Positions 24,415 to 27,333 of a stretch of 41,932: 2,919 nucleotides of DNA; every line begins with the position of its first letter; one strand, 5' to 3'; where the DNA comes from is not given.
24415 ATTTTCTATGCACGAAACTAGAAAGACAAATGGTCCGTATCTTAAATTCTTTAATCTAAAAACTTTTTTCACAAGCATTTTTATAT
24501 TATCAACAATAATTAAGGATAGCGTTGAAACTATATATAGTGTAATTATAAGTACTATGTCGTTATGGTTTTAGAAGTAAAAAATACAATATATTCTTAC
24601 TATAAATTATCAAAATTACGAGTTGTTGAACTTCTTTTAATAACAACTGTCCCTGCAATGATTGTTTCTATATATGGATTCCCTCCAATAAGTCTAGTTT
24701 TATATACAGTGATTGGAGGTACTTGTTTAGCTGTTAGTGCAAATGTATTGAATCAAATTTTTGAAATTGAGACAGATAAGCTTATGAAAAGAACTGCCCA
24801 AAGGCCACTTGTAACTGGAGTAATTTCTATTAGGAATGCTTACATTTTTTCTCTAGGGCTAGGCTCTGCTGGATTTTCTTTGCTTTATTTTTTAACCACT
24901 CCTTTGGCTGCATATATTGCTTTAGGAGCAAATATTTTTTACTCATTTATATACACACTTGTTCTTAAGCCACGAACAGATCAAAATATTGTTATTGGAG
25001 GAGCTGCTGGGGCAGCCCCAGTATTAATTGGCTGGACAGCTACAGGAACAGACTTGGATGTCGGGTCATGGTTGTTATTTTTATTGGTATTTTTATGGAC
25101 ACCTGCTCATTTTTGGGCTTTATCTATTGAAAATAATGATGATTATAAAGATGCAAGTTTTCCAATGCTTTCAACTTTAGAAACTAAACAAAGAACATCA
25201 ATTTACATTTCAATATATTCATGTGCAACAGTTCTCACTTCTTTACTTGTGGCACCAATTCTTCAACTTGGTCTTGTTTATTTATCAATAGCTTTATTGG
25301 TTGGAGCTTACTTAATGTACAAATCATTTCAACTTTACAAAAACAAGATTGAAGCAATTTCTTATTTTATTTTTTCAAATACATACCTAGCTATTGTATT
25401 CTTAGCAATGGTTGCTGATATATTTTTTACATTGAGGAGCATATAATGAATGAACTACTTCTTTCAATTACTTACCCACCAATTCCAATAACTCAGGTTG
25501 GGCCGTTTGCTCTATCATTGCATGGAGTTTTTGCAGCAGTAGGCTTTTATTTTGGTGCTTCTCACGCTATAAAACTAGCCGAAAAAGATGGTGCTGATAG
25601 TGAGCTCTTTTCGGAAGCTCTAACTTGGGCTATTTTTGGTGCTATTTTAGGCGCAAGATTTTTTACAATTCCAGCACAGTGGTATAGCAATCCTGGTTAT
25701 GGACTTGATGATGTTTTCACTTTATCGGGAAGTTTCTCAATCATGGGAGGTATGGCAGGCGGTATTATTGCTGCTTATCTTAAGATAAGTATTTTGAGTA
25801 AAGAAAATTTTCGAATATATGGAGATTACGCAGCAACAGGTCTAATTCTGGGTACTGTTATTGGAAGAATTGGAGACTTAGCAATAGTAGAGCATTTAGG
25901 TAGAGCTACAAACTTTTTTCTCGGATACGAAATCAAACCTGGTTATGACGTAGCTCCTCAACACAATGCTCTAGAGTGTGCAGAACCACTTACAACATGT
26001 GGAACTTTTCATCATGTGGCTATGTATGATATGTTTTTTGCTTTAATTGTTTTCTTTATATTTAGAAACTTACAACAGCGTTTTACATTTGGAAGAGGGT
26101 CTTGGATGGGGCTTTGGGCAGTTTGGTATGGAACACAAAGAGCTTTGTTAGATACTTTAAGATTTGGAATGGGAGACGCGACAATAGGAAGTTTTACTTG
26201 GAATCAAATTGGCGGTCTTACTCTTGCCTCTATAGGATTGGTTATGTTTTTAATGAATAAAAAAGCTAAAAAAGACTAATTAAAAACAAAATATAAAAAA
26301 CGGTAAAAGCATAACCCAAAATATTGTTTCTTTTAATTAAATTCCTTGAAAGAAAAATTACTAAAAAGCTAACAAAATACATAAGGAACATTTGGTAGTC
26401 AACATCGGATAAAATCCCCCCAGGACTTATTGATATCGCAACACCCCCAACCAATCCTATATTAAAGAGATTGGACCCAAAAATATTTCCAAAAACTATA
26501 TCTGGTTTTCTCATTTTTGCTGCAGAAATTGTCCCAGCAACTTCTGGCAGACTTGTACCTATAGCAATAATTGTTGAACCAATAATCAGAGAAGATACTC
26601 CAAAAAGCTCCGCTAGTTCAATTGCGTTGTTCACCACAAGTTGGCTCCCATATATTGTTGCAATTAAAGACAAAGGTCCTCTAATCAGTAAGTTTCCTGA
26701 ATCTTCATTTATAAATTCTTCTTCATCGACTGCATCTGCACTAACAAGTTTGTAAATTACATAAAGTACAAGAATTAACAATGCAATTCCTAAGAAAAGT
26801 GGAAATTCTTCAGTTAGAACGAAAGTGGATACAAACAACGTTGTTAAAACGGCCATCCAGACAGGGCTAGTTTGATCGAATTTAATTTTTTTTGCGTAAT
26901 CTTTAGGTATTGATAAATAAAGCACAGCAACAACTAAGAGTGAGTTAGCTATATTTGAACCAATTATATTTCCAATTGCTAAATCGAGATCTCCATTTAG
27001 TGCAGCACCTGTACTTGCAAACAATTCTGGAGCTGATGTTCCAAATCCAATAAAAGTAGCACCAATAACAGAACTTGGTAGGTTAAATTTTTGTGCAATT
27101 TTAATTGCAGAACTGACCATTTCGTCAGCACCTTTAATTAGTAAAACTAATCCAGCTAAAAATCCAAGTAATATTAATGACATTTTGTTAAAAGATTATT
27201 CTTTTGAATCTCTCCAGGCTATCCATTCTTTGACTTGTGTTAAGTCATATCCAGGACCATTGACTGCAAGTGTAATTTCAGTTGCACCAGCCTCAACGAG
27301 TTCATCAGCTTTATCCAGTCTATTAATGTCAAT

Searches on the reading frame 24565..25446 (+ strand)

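Call 11: search_protein_families(library=pfam, max_evalue=0.000001, proteins=[window:24565-25446:+])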
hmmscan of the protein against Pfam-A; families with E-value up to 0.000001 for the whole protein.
window:24565-25446:+ (293 aa): 1 family
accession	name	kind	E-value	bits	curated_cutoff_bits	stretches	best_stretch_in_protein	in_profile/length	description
PF01040.23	UbiA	-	3.7e-57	193.9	34.2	1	24-261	1-235/250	UbiA prenyltransferase family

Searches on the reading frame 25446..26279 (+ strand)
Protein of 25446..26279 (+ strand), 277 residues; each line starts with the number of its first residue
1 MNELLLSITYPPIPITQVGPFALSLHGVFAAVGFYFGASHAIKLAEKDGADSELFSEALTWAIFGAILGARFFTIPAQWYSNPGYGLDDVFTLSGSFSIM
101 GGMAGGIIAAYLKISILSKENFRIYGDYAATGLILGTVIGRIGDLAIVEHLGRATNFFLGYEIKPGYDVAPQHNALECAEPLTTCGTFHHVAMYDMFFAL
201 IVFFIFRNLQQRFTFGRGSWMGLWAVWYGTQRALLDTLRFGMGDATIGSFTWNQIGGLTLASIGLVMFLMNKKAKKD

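Call 11: search_protein_families(library=pfam, max_evalue=0.000001, proteins=[window:25446-26279:+])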
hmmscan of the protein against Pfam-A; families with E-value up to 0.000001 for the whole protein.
window:25446-26279:+ (277 aa): 1 family
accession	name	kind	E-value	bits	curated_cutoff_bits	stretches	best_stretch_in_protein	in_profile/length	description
PF01790.23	LGT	-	5.9e-26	91.7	24.9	1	16-269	4-239/240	Prolipoprotein diacylglyceryl transferase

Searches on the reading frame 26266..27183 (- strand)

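Call 12: search_protein_families(library=pfam, max_evalue=0.000001, proteins=[window:26266-27183:-])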
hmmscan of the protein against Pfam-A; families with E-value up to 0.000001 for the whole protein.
window:26266-27183:- (305 aa): 1 family
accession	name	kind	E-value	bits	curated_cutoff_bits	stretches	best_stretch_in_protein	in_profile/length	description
PF01699.29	Na_Ca_ex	-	2e-51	174.3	24.9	2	5-146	3-147/151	Sodium/calcium exchanger protein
